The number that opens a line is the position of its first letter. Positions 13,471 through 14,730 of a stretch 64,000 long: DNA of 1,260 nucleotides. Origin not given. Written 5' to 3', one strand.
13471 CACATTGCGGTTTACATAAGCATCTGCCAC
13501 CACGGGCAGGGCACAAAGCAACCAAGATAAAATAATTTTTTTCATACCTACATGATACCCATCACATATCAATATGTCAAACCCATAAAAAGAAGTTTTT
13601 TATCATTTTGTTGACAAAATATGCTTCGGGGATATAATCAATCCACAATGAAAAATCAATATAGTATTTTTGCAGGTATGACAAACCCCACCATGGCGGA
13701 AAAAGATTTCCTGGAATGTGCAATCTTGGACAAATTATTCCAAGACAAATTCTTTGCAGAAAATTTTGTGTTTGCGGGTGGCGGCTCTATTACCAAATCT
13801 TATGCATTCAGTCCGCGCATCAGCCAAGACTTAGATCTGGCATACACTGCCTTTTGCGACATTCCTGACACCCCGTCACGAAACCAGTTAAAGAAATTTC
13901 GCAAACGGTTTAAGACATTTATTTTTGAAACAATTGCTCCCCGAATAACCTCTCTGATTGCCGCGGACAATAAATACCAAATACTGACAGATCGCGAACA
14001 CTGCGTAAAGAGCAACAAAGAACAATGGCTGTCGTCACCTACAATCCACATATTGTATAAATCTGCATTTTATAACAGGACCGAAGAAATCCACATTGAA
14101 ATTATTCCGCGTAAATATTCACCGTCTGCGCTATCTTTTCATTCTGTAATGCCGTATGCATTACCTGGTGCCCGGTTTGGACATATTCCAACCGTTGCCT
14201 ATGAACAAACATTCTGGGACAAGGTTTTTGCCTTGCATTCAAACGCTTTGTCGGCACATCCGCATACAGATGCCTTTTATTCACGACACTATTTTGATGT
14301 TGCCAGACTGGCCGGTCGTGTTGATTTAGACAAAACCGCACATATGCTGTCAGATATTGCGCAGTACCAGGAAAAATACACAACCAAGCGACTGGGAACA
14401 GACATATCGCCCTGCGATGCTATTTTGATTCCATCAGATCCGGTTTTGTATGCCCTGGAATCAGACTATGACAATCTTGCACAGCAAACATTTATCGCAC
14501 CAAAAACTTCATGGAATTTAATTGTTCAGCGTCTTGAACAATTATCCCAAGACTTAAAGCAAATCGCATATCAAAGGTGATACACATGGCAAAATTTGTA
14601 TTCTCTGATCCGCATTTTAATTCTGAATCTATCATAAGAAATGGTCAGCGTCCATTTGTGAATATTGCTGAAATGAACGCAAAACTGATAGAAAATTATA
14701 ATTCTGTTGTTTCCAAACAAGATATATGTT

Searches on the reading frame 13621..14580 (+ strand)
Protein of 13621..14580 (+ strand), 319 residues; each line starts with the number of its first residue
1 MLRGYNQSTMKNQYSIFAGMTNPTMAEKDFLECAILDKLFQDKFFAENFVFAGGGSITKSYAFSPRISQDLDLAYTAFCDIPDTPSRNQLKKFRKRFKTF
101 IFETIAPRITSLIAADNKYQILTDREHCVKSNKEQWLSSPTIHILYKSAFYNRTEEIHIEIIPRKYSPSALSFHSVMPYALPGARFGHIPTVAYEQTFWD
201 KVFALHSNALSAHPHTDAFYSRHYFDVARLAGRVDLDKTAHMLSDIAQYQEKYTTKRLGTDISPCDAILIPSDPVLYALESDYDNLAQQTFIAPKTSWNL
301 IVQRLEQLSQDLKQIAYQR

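Call 3: search_protein_families(library=pfam, proteins=[window:13621-14580:+], max_evalue=0.1)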
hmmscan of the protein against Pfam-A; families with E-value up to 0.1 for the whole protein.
window:13621-14580:+ (319 aa): 1 family
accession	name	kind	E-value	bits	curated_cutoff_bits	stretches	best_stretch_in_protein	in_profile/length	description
PF08843.17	AbiEii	-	1.5e-19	71.3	22.5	1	35-289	2-222/238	Nucleotidyl transferase AbiEii toxin, Type IV TA system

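Call 4: search_protein_families(library=padloc, proteins=[window:13621-14580:+], max_evalue=0.1)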
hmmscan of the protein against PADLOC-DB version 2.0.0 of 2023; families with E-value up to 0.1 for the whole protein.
window:13621-14580:+ (319 aa): 15 families
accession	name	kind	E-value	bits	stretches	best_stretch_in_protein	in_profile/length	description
PDLC02289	AbiEii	-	4.8e-37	126.1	1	19-316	26-304/309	AbiEii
PDLC02292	AbiEii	-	1.5e-19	68.9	2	22-106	24-94/283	AbiEii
PDLC02297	AbiEii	-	3e-13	47.8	1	15-232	12-219/307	AbiEii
PDLC02315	AbiEii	-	1.9e-12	45.1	1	25-314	35-345/352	AbiEii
PDLC02302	AbiEii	-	3e-10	38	1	21-248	21-242/313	AbiEii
PDLC02321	AbiEii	-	7.7e-09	33.6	1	18-105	14-95/296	AbiEii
PDLC02304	AbiEii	-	2.9e-07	28.7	1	23-175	18-143/260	AbiEii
PDLC02294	AbiEii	-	1.5e-06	26.2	1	15-79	11-76/260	AbiEii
PDLC02323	AbiEii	-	8e-06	23.6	1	14-77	10-67/248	AbiEii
PDLC02316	AbiEii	-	1.4e-05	22.7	1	25-104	27-104/314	AbiEii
PDLC02317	AbiEii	-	7.7e-05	19.8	1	22-76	17-71/396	AbiEii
PDLC02305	AbiEii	-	0.00026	18.3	1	24-101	20-91/306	AbiEii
PDLC02313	AbiEii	-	0.011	13.2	1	27-73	23-67/254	AbiEii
PDLC02303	AbiEii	-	0.026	12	1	27-74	21-66/249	AbiEii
PDLC02324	AbiEii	-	0.039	11.7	1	31-74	9-51/231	AbiEii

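Call 5: search_protein_families(library=ncbifam, proteins=[window:13621-14580:+], max_evalue=0.1)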
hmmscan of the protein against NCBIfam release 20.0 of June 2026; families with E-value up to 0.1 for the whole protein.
window:13621-14580:+ (319 aa): 0 families

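Call 8: find_homologous_proteins(query=window:13648-14580:+)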
Query window:13648-14580:+ (310 aa): 114 proteins with E <= 0.001 among 927 candidates.
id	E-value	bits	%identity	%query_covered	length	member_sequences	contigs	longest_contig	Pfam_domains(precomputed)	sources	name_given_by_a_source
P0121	4.7e-208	707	100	100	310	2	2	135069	PF08843.18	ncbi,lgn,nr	ncbi:MAG: nucleotidyl transferase AbiEii/AbiGii toxin family protein [Alphaproteobacteria bacterium]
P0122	1.2e-206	703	99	100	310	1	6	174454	PF08843.18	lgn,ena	-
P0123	5.0e-206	701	99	100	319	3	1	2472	PF08843.18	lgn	-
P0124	1.8e-205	699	99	100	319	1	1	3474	PF08843.18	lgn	-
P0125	3.7e-205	698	98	100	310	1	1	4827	PF08843.18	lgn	-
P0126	6.6e-189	645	90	100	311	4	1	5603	PF08843.18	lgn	-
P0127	2.8e-187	639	90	100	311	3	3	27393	PF08843.18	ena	-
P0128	3.1e-187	639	89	100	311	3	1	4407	PF08843.18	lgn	-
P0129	1.5e-185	633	89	100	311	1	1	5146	PF08843.18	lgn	-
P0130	1.8e-185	633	89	100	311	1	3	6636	PF08843.18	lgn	-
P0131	2.2e-184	630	88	100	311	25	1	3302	PF08843.18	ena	-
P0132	3.0e-179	613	86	100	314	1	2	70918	PF08843.18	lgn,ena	-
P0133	9.7e-145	500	69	100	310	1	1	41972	PF08843.18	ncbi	-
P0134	4.0e-127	442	63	100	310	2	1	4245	PF08843.18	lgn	-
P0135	2.0e-124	433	62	100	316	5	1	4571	PF08843.18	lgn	-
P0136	3.7e-122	425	60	100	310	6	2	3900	PF08843.18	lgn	-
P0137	7.4e-119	415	58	100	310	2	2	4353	PF08843.18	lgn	-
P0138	2.9e-101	357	56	94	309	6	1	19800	PF08843.18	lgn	-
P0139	4.5e-98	346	53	95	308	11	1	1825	PF08843.18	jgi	jgi:hypothetical protein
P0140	2.2e-96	341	53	99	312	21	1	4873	PF08843.18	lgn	-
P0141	3.5e-95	337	53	95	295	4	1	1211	PF08843.18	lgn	-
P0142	1.4e-94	335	52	96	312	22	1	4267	PF08843.18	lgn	-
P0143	3.5e-94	334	51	97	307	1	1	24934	PF08843.18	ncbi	-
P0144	7.5e-94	332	50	98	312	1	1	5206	PF08843.18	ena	-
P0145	2.1e-92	328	51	98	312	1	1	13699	PF08843.18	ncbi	-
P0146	2.1e-91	324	49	97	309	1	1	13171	PF08843.18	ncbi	-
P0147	2.9e-91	324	50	97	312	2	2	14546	PF08843.18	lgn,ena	-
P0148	3.7e-91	324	51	96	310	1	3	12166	PF08843.18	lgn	-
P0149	4.9e-91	323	49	98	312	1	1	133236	PF08843.18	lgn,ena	-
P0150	1.0e-90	322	51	97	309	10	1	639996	PF08843.18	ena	-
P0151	1.4e-90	322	51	96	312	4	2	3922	PF08843.18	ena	-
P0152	1.5e-90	322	50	99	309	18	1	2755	PF08843.18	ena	-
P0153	1.6e-89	318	50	96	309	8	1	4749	PF08843.18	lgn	-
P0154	3.7e-89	317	48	97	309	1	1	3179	PF08843.18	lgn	-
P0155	4.2e-89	317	50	96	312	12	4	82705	PF08843.18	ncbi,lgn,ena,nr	ncbi:MAG: nucleotidyl transferase AbiEii/AbiGii toxin family protein [Alphaproteobacteria bacterium]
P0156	4.0e-88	314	49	97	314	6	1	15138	PF08843.18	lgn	-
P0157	6.6e-88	313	49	97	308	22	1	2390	PF08843.18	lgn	-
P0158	1.2e-87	312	47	97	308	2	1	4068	PF08843.18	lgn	-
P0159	1.4e-87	312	50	95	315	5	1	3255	PF08843.18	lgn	-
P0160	4.7e-87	310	50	97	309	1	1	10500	PF08843.18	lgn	-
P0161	2.8e-86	308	47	98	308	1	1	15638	PF08843.18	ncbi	-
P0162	2.8e-86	308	47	97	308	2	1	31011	PF08843.18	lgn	-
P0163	3.1e-86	307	46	97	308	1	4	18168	PF08843.18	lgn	-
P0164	1.6e-85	305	48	97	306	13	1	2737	PF08843.18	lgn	-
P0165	2.9e-85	304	49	96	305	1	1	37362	PF08843.18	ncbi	-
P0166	1.0e-84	302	48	95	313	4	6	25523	PF08843.18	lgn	-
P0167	1.2e-84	302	48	97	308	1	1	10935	PF08843.18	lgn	-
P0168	1.4e-84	302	47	97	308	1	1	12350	PF08843.18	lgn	-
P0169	2.0e-84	301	49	97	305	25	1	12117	PF08843.18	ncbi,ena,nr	ncbi:MAG: nucleotidyl transferase AbiEii/AbiGii toxin family protein [Alphaproteobacteria bacterium]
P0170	3.5e-84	301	48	97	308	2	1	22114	PF08843.18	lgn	-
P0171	3.9e-84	301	48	97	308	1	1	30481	PF08843.18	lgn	-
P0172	4.2e-84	300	47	95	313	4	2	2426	PF08843.18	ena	-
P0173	4.3e-84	300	48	97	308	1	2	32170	PF08843.18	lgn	-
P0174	4.5e-84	300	48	97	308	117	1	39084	PF08843.18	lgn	-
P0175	5.6e-84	300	48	95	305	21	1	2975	PF08843.18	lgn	-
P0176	7.6e-84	300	46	97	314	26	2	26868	PF08843.18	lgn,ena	-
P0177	8.8e-84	299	46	99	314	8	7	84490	PF08843.18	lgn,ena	-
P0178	9.7e-84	299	48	97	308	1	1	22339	PF08843.18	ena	-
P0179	1.3e-83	299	48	97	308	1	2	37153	PF08843.18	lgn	-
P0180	1.3e-83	299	48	97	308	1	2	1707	PF08843.18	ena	-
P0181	1.5e-83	299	48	97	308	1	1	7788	PF08843.18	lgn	-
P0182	1.8e-83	298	47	99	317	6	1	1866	PF08843.18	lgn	-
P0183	3.1e-83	298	49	97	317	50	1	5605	PF08843.18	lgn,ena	-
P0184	7.6e-83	296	49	96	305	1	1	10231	PF08843.18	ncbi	-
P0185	9.5e-83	296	46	95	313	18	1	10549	PF08843.18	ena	-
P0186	1.0e-82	296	47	95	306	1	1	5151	PF08843.18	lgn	-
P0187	1.4e-82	295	47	96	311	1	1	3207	PF08843.18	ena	-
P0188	1.4e-82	295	47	95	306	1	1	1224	PF08843.18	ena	-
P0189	1.5e-82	295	46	98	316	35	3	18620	PF08843.18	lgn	-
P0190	1.6e-82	295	47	96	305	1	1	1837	PF08843.18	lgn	-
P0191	2.0e-82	295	47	95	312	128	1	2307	PF08843.18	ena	-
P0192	2.4e-82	295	47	95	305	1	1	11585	PF08843.18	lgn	-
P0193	3.1e-82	294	46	95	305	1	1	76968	PF08843.18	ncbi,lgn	-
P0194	3.9e-82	294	45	99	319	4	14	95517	PF08843.18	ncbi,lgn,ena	-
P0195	6.8e-82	293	45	97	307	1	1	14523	PF08843.18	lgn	-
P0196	7.8e-82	293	46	97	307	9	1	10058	PF08843.18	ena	-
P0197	9.8e-82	293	46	98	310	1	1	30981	PF08843.18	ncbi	-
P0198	1.9e-81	292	48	97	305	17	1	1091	PF08843.18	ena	-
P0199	4.2e-81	291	46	95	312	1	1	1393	PF08843.18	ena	-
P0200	9.6e-81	289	46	95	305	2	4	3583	PF08843.18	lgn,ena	-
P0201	1.5e-80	289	47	97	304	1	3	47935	PF08843.18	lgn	-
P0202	7.9e-80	286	46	95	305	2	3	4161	PF08843.18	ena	-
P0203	8.2e-80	286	45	96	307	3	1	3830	PF08843.18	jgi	-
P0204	4.0e-79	284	46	97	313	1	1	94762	PF08843.18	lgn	-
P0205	4.1e-79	284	46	97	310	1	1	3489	PF08843.18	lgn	-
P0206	5.4e-78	280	44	97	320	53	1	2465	PF08843.18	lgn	-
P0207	1.2e-77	279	44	97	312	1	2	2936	PF08843.18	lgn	-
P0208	3.9e-76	274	45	97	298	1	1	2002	PF08843.18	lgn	-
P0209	4.8e-76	274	43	99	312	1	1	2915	PF08843.18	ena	-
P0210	3.4e-75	271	44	97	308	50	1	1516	PF08843.18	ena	-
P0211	7.9e-75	270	45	97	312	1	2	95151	PF08843.18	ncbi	-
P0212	9.3e-75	270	44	97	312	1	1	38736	PF08843.18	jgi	-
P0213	1.6e-74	269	44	96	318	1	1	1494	PF08843.18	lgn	-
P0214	2.3e-74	268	45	96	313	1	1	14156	PF08843.18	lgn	-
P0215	3.0e-74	268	41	99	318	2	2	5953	PF08843.18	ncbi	-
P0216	1.0e-73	266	44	96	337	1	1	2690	PF08843.18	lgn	-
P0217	2.8e-73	265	45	96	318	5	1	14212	PF08843.18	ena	-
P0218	2.8e-73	265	43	99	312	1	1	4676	PF08843.18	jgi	-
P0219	2.7e-72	262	44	99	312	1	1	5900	PF08843.18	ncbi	-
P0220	3.4e-72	261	45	92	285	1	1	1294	PF08843.18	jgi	jgi:predicted nucleotidyltransferase component of viral defense system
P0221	4.3e-72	261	42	99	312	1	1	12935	PF08843.18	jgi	-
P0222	4.6e-72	261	46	90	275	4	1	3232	PF08843.18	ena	-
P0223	1.9e-71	259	44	95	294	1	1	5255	PF08843.18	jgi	jgi:predicted nucleotidyltransferase component of viral defense system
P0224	7.8e-70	254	42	96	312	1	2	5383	PF08843.18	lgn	-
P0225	7.7e-69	250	58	61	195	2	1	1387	PF08843.18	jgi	jgi:predicted nucleotidyltransferase component of viral defense system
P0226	1.7e-67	246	42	97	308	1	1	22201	PF08843.18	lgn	-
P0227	2.4e-67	245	43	98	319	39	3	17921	PF08843.18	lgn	-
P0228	1.2e-65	240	43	97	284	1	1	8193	PF08843.18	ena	-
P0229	2.1e-65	239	43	93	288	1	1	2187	PF08843.18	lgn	-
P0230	5.4e-65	238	41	97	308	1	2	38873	PF08843.18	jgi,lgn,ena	-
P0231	2.7e-63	232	42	95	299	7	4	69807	PF08843.18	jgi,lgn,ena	-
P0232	2.8e-55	206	38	98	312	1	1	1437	PF08843.18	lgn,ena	-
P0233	3.2e-46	176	47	63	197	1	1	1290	PF08843.18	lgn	-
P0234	4.5e-10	57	25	94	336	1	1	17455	PF08843.18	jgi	jgi:hypothetical protein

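Call 11: find_related_loci(query=A1, collection=genome_contigs, flank=6000)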
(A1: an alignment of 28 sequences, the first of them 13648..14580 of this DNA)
Query A1 (310 aa) in genome_contigs; peptide patterns used: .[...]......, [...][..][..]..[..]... (x = any residue, [..] = any of these).
164 stretches matched a pattern; 132 encode a relative of the query (tblastn E <= 1e-3); the best 80 are kept; 80 distinct loci.
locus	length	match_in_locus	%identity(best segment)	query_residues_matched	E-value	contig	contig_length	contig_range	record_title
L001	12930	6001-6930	88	1-310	0e+0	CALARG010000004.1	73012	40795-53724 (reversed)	MAG TPA_asm: uncultured Alphaproteobacteria bacterium isolate SRR6425825_bin.15_CONCOCT_v1.1_MAG genome assembly, contig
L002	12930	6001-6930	61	1-310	3e-131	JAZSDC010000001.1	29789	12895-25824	MAG: Candidatus Enterousia sp. isolate T1900044601_TS20190067.MAGScoT_cleanbin_000040 SGB_692_k141_1168914, whole genome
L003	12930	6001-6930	60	1-310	1e-129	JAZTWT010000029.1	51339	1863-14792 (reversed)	MAG: Candidatus Enterousia sp. isolate T1900045332_YK20190021.MAGScoT_cleanbin_000044 SGB_6541_k141_2249624, whole genom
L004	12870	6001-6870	56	16-306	4e-106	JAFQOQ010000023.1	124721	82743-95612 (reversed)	MAG: Alphaproteobacteria bacterium isolate RGIG2010 Goat_Colon-1__c611766, whole genome shotgun sequence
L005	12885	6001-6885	52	12-306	1e-103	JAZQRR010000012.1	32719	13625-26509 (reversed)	MAG: Candidatus Enterousia sp. isolate T1900045224_TC20190220.MAGScoT_cleanbin_000015 SGB_5385_k141_269481, whole genome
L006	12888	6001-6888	52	8-305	2e-98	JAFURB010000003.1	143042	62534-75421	MAG: Alphaproteobacteria bacterium isolate RGIG4748 Roe_deer_Rectum.Co__c348600, whole genome shotgun sequence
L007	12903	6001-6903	53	5-306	3e-96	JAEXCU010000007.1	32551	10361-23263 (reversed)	MAG: Proteobacteria bacterium isolate OH_HBB_125 k127_1112305, whole genome shotgun sequence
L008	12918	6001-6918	49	1-306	9e-96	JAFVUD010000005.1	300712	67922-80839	MAG: Alphaproteobacteria bacterium isolate RGIG5397 Sheep_Colon-3__c913026, whole genome shotgun sequence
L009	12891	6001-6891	50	8-306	6e-94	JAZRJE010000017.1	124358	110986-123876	MAG: Candidatus Enterousia sp. isolate T1900045469_YK20190160.MAGScoT_cleanbin_000038 SGB_7227_k141_705964, whole genome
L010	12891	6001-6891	50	8-306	1e-93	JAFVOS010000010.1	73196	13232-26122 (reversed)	MAG: Alphaproteobacteria bacterium isolate RGIG5256 Sheep_Colon-1__c675597, whole genome shotgun sequence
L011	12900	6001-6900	49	5-306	2e-92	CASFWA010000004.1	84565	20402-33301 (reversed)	uncultured proteobacterium isolate A86_L4_360360_idba_bin.28 genome assembly, contig: A86_L4_360360_idba_bin.28.fa_scaff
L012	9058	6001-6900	49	5-306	4e-92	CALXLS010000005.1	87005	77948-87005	MAG: uncultured Alphaproteobacteria bacterium isolate BRZ_DL__bin85 genome assembly, contig: BRZ_DL__NODE_432_length_870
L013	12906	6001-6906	48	5-308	3e-90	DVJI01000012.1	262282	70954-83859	MAG TPA_asm: Candidatus Enterousia intestinigallinarum isolate ChiGjej3B3-5194 ChiGjej3B3M5__C728095_L262282_SRR6323341,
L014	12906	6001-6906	47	5-310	9e-90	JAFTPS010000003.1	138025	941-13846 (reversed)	MAG: Alphaproteobacteria bacterium isolate RGIG4037 Roe_deer_Cecum-5__c1035, whole genome shotgun sequence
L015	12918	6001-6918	46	5-310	1e-89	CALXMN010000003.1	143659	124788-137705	MAG: uncultured Alphaproteobacteria bacterium isolate BRZ_KQ__bin82 genome assembly, contig: BRZ_KQ__NODE_178_length_143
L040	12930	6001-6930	25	15-305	8e-18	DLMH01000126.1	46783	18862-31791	MAG TPA_asm: Candidatus Acidiferrum typicum isolate UBA7541 UBA7541_contig_33, whole genome shotgun sequence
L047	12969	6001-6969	26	3-299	1e-15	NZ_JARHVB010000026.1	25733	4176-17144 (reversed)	Terripilifer ovatus strain H3SJ34-1 velvet_auto_105_26, whole genome shotgun sequence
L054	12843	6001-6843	28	12-284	2e-14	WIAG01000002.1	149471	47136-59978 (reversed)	MAG: Nitrospira sp. CR1.2 NODE_104_length_149471_cov_19.6694, whole genome shotgun sequence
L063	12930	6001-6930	25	17-299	2e-13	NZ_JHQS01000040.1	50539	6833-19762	Mesorhizobium amorphae strain CCBAU 01570 scaffold40, whole genome shotgun sequence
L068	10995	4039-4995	25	12-307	3e-13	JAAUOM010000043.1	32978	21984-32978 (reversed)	MAG: Acaryochloris sp. CRU_2_0 NODE_262_length_32978_cov_6.93918, whole genome shotgun sequence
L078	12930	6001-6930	23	14-305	2e-12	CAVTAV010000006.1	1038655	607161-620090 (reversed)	MAG: uncultured Alphaproteobacteria bacterium isolate MFD02416.bin.2.258 genome assembly, contig: contig_43440, whole ge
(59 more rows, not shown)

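Call 15: search_solved_structures(query=A1, max_evalue=1, show_alignments=2)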
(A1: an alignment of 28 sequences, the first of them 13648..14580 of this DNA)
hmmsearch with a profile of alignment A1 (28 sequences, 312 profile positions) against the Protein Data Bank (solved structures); distinct sequences matched with E-value up to 1: 1.
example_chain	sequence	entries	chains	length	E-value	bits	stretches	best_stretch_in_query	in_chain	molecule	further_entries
8bd7_F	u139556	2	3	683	0.28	13.4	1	248-302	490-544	Intraflagellar transport protein 81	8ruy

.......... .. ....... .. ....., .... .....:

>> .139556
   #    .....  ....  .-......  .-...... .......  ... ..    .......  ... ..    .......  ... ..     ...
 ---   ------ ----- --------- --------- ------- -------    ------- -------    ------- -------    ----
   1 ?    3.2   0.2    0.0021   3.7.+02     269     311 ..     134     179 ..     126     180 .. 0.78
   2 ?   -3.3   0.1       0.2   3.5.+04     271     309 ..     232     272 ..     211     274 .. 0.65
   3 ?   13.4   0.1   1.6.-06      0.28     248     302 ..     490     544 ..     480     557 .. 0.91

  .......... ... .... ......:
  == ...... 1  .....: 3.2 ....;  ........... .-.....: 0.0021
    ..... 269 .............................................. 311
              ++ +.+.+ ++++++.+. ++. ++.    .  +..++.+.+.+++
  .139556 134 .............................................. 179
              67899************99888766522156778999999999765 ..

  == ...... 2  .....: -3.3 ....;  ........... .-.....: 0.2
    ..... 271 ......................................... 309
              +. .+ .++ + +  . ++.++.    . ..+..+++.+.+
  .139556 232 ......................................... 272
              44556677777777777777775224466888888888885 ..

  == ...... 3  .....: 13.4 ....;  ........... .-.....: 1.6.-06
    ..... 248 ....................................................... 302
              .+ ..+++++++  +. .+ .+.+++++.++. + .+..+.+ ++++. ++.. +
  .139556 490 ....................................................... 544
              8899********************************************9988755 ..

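Call 25: search_protein_families(library=phrogs, proteins=[window:13648-14580:+], max_evalue=0.001)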
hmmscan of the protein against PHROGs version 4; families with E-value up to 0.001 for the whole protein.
window:13648-14580:+ (310 aa): 1 family
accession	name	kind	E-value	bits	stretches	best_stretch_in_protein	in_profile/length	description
phrog_19731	-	unknown function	0.0003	21.2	0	13-111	26-120/314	-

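Call 26: predict_structure(alignment_id=A1)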
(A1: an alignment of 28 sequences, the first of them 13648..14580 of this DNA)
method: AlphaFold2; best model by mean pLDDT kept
length: 310 residues; sequences in the alignment: 28
mean_pLDDT: 88.8   pTM: 0.86
mean pLDDT of the five models: 88.8, 87.7, 86.6, 84.0, 77.1
residues with pLDDT >= 90: 185; 70-90: 114; 50-70: 10; < 50: 1
segments of 3 or more residues with pLDDT < 50: none
pLDDT, mean of each block of 10 residues (from residue 1): 81 90 93 95 72 78 87 88 92 95 85 92 81 94 91 87 89 87 90 94 91 93 93 89 79 88 96 92 90 97 86
secondary structure, 60 per line:
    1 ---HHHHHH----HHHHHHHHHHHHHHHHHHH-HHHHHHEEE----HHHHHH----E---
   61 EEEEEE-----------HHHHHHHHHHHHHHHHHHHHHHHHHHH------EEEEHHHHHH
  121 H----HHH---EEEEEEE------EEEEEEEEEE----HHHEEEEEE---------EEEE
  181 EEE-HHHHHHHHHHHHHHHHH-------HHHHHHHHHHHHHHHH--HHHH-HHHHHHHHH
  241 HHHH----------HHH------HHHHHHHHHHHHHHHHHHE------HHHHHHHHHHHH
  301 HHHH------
elements in order: H4-9 H14-32 H34-39 E40-42 H47-52 E61-66 H78-104 E111-114 H115-121 E132-138 E145-154 E162-167 E177-183 H185-201 H209-224 H227-230 H232-244 H264-281 H289-304
